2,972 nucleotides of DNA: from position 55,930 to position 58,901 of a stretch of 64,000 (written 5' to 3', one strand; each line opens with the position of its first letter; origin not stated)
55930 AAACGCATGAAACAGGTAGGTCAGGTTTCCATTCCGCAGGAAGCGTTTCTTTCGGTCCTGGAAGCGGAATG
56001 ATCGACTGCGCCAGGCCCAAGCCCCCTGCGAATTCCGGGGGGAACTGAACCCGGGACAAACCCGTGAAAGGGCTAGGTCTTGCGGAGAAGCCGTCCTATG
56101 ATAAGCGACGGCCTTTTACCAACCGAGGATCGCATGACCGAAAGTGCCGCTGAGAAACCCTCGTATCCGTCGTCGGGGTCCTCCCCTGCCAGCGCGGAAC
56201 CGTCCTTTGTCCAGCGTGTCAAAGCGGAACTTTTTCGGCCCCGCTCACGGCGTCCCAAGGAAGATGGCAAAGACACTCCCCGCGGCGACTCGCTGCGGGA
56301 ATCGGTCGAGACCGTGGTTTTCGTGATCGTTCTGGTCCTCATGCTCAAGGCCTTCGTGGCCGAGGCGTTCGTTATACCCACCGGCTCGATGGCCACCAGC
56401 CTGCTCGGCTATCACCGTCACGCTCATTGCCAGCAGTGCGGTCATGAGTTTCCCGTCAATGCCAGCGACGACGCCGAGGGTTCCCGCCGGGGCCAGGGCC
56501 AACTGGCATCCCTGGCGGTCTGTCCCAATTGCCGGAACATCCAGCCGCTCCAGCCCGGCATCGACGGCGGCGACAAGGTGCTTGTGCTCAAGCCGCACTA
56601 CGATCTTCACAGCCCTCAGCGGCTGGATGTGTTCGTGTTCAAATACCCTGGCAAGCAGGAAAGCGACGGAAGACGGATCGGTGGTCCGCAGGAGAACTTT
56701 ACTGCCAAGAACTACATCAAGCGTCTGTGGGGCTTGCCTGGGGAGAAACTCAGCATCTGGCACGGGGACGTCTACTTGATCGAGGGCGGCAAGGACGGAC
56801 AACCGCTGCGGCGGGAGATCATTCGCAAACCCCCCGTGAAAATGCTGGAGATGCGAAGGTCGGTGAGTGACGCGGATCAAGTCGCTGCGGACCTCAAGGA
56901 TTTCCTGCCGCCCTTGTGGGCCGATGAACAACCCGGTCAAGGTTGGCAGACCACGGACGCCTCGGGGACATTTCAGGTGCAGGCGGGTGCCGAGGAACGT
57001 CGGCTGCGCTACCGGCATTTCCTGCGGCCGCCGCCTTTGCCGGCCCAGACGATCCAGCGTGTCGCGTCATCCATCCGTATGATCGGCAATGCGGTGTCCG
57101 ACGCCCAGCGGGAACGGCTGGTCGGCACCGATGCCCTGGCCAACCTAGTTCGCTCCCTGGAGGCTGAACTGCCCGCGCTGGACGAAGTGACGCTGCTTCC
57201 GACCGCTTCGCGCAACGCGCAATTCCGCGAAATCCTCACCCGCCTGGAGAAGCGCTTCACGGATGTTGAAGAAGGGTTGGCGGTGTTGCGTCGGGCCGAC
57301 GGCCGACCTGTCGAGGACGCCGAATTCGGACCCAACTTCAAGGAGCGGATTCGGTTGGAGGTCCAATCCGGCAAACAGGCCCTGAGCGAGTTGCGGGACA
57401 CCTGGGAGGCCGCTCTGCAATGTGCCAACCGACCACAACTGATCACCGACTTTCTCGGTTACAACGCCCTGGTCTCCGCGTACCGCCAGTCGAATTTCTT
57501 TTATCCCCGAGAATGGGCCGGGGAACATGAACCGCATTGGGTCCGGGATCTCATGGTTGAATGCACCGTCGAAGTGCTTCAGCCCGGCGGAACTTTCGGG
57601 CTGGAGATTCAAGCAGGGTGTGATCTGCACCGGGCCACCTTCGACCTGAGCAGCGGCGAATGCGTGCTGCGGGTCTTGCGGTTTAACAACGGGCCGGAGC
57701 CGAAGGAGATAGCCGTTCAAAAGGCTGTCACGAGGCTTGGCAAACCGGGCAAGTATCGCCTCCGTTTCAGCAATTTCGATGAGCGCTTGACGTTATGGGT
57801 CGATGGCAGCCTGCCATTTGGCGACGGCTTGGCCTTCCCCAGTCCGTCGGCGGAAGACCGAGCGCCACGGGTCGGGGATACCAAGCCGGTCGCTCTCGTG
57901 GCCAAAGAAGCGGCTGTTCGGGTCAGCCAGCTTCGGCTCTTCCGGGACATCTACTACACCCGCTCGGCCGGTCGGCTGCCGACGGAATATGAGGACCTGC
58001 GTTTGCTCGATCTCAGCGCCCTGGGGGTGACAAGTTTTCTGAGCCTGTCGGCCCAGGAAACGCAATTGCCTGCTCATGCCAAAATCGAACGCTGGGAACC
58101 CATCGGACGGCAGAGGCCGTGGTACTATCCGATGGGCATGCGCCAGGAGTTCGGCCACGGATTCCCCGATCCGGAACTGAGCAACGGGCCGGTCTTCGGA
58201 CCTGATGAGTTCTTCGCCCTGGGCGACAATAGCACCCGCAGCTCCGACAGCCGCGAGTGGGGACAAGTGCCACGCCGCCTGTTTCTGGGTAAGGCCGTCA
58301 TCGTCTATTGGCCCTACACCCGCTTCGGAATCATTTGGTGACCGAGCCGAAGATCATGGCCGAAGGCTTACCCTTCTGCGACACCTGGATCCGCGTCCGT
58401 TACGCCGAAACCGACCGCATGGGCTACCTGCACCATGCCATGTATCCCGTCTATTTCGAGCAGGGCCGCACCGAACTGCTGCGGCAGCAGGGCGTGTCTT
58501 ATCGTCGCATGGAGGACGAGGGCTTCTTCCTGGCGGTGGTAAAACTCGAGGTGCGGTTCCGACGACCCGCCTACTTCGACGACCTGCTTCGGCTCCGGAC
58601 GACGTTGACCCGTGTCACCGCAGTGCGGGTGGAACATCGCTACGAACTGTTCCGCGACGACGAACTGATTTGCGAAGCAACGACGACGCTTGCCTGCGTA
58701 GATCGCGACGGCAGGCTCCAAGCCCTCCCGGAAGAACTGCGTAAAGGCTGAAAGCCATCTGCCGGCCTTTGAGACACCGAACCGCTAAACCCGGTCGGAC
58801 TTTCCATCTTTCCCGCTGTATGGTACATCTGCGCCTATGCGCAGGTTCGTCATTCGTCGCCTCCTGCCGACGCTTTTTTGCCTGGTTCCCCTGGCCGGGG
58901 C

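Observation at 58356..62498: Divergent Tol-like cluster (ybgC-tolQ-tolR-tolA-like) with a membrane-anchored P-loop protein in the TolB/Pal position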

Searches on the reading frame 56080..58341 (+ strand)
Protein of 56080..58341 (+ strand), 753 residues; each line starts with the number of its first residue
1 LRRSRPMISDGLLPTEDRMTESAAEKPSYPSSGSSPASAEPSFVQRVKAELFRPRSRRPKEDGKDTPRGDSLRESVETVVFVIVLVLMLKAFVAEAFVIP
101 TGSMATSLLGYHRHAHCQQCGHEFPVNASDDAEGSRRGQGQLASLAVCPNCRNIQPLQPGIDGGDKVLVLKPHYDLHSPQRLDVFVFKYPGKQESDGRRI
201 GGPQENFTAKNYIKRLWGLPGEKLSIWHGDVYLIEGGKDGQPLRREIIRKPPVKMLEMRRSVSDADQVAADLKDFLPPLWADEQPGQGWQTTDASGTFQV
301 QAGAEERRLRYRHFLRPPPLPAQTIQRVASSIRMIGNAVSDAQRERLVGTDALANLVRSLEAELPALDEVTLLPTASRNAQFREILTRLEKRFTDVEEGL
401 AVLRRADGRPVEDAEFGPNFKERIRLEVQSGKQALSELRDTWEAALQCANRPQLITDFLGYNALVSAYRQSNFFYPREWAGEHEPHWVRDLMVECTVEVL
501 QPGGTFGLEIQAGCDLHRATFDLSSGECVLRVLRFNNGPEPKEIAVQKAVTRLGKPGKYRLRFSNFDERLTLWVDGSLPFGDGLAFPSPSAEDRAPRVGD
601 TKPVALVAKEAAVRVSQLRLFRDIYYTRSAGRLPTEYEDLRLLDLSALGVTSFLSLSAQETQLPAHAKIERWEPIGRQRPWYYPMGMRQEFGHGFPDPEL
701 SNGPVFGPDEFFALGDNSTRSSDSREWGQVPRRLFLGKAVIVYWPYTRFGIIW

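Call 3: search_protein_families(library=pfam, proteins=[window:56080-58341:+], max_evalue=1)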
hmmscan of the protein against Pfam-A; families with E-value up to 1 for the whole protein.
window:56080-58341:+ (753 aa): 3 families
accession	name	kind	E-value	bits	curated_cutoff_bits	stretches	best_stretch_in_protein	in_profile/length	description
PF10502.14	Peptidase_S26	-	5e-24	85.6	22.9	3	157-245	33-105/168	Signal peptidase, peptidase S26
PF22191.2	IBR_1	-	0.078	13.3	27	1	105-124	12-31/47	IBR domain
PF01363.27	FYVE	-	0.18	12.4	27.8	1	112-153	22-63/67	FYVE zinc finger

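Call 4: search_protein_families(library=ncbifam, proteins=[window:56080-58341:+], max_evalue=1)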
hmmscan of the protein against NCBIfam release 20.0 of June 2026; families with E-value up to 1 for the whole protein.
window:56080-58341:+ (753 aa): 3 families
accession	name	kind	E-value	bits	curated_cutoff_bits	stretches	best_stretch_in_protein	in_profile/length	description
TIGR02227.1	sigpep_I_bact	equivalog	1.2e-24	87.1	47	3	158-244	31-97/162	signal peptidase I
NF008114.0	PRK10861.1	equivalog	6.3e-14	52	277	2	705-746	263-304/324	signal peptidase I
TIGR02754.1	sod_Ni_protease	equivalog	0.00057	20.3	63.25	1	710-740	59-89/90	nickel-type superoxide dismutase maturation protease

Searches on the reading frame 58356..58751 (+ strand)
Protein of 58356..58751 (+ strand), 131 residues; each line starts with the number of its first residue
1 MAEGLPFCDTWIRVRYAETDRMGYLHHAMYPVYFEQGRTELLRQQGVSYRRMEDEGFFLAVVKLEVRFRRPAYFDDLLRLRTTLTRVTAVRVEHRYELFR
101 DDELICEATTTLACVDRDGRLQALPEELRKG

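Call 3: search_protein_families(library=pfam, proteins=[window:58356-58751:+], max_evalue=1)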
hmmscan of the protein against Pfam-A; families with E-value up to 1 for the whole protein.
window:58356-58751:+ (131 aa): 4 families
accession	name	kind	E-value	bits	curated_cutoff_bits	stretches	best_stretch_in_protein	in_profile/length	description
PF13279.12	4HBT_2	-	1.2e-18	68.2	25.5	1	14-129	1-119/122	Thioesterase-like superfamily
PF03061.28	4HBT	-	1.3e-13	51.5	20.6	1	22-106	1-78/79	Thioesterase superfamily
PF01643.23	Acyl-ACP_TE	-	0.0006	20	23.7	1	13-129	9-128/131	Acyl-ACP thioesterase N-terminal domain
PF22636.2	FlK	-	0.0037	17.8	27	1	61-117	46-102/103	Fluoroacetyl-CoA-specific thioesterase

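Call 4: search_protein_families(library=ncbifam, proteins=[window:58356-58751:+], max_evalue=1)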
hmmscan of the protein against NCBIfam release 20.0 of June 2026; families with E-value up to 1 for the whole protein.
window:58356-58751:+ (131 aa): 4 families
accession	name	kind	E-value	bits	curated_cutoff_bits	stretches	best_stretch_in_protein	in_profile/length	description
TIGR02799.1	thio_ybgC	equivalog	6.6e-26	91.1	141.35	1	12-130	5-125/126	tol-pal system-associated acyl-CoA thioesterase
TIGR00051.1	TIGR00051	subfamily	4.5e-24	85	68.7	1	12-117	2-108/117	YbgC/FadM family acyl-CoA thioesterase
NF047424.1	MenI_Staph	exception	4.9e-23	81.6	225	1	10-119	6-116/148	1,4-dihydroxy-2-naphthoyl-CoA hydrolase MenI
NF008065.0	PRK10800.1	equivalog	7.7e-17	61.7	185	1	12-118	10-117/134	tol-pal system-associated acyl-CoA thioesterase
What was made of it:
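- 58356..58751 (+): g1: YbgC/FadM-family 4HBT acyl-CoA thioesterase (131 aa). The best single model is TIGR02799 thio_ybgC at 91 bits, below its cutoff of 141 (calls 3, 4).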

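Call 5: search_protein_families(library=padloc, proteins=[window:58356-58751:+], max_evalue=1)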
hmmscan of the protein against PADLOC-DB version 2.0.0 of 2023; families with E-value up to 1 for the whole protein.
window:58356-58751:+ (131 aa): 0 families
